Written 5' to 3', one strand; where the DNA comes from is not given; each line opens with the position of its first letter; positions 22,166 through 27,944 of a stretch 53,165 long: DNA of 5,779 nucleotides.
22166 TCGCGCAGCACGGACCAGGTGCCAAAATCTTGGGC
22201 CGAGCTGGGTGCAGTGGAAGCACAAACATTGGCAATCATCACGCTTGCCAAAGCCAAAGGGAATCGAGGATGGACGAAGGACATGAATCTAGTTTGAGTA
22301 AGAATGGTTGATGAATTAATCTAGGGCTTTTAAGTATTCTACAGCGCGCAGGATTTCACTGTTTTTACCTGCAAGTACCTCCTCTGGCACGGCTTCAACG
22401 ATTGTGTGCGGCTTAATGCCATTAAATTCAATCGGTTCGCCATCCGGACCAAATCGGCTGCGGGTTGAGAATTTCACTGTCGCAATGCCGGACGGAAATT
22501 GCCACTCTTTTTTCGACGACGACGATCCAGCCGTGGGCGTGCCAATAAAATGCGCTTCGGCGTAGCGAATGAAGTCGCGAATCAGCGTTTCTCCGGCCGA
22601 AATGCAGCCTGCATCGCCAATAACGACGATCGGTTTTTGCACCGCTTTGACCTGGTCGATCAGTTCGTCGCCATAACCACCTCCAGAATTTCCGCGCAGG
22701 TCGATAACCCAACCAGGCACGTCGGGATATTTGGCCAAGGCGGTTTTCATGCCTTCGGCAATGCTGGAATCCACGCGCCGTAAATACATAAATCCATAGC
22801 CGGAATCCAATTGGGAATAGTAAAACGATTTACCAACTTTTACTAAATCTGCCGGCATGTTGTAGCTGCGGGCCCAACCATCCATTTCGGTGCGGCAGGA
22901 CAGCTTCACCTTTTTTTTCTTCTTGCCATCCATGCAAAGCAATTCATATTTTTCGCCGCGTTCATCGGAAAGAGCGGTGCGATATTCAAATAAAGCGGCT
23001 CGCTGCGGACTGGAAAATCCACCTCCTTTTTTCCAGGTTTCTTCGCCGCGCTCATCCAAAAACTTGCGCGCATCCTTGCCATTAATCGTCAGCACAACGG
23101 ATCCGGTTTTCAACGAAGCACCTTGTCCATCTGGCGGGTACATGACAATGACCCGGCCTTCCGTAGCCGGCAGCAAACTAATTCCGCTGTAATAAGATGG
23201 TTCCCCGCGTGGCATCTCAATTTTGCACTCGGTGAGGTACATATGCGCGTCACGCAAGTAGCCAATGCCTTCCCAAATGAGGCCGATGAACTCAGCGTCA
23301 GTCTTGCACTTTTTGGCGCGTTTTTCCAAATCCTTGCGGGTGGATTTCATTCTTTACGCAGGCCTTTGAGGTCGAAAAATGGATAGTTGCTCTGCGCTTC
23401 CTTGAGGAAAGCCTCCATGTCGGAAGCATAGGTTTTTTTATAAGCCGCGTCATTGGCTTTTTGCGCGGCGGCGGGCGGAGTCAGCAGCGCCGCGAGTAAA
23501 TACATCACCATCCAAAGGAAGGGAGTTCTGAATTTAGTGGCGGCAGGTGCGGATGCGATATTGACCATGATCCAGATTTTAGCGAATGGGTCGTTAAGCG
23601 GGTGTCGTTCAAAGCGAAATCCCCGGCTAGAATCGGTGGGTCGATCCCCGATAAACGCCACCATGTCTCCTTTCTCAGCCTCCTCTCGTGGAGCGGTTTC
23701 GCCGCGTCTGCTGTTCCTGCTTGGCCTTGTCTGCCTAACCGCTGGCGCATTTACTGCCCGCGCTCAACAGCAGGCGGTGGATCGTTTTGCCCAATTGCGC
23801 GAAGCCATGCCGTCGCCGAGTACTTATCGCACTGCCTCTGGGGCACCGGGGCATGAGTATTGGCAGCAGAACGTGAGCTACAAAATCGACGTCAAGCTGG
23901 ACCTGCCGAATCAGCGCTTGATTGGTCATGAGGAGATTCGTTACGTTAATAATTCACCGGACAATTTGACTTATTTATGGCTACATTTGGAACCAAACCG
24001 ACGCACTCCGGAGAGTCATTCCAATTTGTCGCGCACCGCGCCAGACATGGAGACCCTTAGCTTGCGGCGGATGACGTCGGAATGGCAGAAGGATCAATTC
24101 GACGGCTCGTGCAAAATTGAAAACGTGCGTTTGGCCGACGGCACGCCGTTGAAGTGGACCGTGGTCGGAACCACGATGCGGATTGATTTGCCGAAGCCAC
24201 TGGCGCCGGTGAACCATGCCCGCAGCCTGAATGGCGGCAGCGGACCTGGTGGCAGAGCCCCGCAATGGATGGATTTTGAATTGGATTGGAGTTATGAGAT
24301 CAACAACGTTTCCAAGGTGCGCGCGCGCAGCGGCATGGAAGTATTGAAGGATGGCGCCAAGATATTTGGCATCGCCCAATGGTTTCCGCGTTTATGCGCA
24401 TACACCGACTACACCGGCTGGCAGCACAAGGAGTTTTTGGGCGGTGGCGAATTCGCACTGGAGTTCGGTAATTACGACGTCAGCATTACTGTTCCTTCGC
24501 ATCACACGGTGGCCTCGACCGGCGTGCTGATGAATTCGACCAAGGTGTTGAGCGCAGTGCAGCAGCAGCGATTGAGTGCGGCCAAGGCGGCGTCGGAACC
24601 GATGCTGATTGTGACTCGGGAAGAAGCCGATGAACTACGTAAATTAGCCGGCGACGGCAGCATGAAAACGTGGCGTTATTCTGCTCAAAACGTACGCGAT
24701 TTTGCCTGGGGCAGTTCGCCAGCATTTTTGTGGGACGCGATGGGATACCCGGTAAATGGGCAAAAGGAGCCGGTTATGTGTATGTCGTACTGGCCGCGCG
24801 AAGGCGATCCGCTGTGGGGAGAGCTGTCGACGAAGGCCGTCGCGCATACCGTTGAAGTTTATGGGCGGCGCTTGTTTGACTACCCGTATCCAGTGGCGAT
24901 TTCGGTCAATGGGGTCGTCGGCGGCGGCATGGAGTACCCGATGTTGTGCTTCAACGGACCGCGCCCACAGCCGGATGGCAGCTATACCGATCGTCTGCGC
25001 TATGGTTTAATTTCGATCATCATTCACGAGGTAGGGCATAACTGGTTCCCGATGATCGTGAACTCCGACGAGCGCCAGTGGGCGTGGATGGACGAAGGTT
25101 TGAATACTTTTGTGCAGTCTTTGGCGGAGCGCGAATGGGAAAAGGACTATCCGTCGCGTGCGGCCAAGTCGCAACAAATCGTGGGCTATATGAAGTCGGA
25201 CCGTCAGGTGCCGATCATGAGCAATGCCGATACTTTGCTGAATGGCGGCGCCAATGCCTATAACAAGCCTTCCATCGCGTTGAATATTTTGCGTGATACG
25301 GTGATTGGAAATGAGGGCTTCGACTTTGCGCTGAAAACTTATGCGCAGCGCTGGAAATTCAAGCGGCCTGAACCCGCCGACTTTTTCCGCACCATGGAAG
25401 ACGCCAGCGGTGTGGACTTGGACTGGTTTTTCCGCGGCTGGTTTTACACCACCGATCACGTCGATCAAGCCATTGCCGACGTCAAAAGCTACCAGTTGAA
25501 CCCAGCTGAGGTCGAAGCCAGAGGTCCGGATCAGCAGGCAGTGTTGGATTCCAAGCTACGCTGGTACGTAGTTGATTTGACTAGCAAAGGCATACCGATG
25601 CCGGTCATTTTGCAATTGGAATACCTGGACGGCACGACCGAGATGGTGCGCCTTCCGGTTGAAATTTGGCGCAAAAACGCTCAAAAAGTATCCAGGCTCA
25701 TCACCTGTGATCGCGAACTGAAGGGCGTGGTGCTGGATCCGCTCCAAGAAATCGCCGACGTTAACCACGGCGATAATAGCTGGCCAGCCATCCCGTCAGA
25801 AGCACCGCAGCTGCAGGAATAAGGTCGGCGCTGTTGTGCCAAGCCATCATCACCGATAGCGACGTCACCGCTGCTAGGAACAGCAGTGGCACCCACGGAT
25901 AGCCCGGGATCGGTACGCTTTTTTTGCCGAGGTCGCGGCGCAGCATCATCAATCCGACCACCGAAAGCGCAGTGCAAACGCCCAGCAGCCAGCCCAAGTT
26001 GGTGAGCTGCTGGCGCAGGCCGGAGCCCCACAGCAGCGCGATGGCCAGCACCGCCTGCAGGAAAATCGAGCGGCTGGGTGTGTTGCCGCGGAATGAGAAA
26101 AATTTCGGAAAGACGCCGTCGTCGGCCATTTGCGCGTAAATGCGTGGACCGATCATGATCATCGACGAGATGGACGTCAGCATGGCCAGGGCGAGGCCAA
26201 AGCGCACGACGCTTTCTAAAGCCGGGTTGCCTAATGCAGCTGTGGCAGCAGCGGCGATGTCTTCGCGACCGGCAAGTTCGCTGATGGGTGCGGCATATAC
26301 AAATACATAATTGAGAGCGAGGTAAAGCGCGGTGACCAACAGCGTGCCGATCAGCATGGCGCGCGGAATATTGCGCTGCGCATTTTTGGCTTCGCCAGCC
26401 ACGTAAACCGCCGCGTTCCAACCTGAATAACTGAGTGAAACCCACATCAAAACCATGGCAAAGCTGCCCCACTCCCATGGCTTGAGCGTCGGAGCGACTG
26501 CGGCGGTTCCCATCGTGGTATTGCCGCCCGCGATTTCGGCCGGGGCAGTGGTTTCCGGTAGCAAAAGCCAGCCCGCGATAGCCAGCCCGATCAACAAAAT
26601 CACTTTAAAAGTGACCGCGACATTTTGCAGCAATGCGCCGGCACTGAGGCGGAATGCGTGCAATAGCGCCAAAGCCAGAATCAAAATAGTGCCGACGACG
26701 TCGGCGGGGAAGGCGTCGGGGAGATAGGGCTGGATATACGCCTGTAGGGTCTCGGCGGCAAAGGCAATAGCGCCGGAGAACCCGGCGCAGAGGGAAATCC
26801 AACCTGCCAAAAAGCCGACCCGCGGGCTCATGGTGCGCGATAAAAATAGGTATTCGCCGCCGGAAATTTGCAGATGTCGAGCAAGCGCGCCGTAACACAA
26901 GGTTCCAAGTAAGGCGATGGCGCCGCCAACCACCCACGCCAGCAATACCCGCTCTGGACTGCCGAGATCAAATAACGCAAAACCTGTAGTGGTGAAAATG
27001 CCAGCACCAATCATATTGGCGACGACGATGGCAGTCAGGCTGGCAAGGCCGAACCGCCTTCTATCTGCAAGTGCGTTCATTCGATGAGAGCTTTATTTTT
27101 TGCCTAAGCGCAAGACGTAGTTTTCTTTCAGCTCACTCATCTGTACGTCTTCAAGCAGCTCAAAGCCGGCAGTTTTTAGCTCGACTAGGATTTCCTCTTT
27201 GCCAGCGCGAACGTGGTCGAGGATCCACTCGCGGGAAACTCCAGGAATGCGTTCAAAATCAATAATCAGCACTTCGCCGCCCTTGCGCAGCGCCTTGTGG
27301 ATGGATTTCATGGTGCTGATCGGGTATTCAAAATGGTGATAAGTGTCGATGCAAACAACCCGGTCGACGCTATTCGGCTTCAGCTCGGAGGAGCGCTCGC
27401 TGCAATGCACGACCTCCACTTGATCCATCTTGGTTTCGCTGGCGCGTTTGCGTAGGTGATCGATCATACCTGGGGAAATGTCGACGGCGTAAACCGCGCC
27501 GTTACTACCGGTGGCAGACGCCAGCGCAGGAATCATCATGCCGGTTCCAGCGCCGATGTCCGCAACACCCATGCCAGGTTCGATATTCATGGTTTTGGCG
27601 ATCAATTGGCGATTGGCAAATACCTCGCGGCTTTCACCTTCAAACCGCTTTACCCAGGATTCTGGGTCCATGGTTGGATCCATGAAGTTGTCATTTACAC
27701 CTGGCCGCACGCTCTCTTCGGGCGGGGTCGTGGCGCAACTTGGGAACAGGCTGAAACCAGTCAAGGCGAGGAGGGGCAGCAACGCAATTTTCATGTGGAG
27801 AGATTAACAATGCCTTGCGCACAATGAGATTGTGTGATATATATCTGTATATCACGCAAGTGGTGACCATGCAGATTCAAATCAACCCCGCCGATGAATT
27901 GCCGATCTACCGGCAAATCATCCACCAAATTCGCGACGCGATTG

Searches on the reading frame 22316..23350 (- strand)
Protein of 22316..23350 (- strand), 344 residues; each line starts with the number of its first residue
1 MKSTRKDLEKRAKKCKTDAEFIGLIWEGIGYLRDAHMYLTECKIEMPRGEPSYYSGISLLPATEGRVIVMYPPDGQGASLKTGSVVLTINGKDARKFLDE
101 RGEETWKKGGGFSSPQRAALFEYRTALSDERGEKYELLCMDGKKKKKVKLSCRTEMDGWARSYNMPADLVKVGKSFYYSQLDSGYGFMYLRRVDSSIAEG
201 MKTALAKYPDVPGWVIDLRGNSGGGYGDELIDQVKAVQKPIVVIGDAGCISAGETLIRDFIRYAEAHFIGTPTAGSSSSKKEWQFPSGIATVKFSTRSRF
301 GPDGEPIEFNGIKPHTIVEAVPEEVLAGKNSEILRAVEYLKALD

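Call 53: search_protein_families(library=pfam, proteins=[window:22316-23350:-], max_evalue=0.00001)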
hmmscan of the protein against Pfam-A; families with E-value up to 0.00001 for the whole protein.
window:22316-23350:- (344 aa): 1 family
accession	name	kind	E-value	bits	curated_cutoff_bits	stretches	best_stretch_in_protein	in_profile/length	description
PF03572.23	Peptidase_S41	-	3.5e-14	53.1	24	1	235-317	83-164/165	Peptidase family S41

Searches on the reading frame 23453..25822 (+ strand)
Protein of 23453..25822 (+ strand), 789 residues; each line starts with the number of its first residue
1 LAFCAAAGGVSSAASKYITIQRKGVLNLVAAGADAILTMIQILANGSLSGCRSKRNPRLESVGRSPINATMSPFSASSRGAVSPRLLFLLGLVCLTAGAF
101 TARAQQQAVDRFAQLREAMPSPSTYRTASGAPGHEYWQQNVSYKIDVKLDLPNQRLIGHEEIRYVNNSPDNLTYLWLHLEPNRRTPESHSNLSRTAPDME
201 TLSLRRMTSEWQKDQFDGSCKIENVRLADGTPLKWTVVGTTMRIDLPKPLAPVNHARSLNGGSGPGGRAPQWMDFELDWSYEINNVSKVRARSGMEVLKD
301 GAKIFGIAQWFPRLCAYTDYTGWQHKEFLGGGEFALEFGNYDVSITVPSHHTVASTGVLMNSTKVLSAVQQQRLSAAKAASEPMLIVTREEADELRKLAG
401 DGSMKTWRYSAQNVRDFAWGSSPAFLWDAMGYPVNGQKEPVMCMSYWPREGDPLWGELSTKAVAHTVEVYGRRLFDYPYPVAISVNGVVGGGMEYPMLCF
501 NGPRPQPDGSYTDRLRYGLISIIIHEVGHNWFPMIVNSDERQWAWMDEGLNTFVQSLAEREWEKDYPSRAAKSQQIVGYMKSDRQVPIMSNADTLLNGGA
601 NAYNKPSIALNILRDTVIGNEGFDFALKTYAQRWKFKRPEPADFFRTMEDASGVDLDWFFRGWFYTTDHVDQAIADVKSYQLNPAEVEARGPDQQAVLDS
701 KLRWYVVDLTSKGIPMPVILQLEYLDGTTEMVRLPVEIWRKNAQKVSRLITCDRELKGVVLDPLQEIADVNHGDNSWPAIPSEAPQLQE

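Call 53: search_protein_families(library=pfam, proteins=[window:23453-25822:+], max_evalue=0.00001)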
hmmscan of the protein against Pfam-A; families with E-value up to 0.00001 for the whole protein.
window:23453-25822:+ (789 aa): 1 family
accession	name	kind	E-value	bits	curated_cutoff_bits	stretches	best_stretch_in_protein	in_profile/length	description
PF01433.26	Peptidase_M1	-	5.2e-14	52.8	27.7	1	488-663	34-218/218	Peptidase family M1 domain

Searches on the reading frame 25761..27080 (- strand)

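Call 53: search_protein_families(library=pfam, proteins=[window:25761-27080:-], max_evalue=0.00001)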
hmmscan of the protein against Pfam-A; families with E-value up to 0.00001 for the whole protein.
window:25761-27080:- (439 aa): 2 families
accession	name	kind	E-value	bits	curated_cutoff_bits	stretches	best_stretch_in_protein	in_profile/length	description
PF13520.12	AA_permease_2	-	3.9e-53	181.4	27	1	10-412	1-402/427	Amino acid permease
PF00324.27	AA_permease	-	7.9e-36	124.2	24.6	1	16-417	3-425/470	Amino acid permease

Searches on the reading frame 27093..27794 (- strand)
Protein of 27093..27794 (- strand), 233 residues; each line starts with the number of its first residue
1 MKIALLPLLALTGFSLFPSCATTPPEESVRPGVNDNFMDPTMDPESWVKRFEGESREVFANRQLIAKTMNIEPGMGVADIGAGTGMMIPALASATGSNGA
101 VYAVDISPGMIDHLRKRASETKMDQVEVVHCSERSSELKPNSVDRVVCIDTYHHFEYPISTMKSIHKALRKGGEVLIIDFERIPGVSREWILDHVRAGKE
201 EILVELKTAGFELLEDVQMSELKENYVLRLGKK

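Call 53: search_protein_families(library=pfam, proteins=[window:27093-27794:-], max_evalue=0.00001)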
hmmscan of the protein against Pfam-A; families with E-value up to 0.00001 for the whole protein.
window:27093-27794:- (233 aa): 9 families
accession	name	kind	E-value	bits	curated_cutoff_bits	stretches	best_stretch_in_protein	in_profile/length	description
PF08241.18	Methyltransf_11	-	3.7e-18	66.4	21.2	1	79-177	2-95/95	Methyltransferase domain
PF13649.12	Methyltransf_25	-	4.6e-18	66.1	27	1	77-173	1-97/97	Methyltransferase domain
PF13847.12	Methyltransf_31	-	9.5e-18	64.7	27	1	72-202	2-129/145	Methyltransferase domain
PF08242.18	Methyltransf_12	-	7.7e-17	62.3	30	1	79-174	2-97/98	Methyltransferase domain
PF13489.12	Methyltransf_23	-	4.8e-13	49.6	27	1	59-182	10-121/164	Methyltransferase domain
PF01209.24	Ubie_methyltran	-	4.6e-11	43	20.1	1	62-183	36-157/233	ubiE/COQ5 methyltransferase family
PF02353.26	CMAS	-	2.6e-07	30.7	27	1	62-177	51-164/273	Mycolic acid cyclopropane synthetase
PF05175.20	MTS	-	2.5e-06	27.7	23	1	63-179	21-140/170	Methyltransferase small domain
PF01728.25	FtsJ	-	6.4e-06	26.6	24.1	0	66-148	13-97/181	FtsJ-like methyltransferase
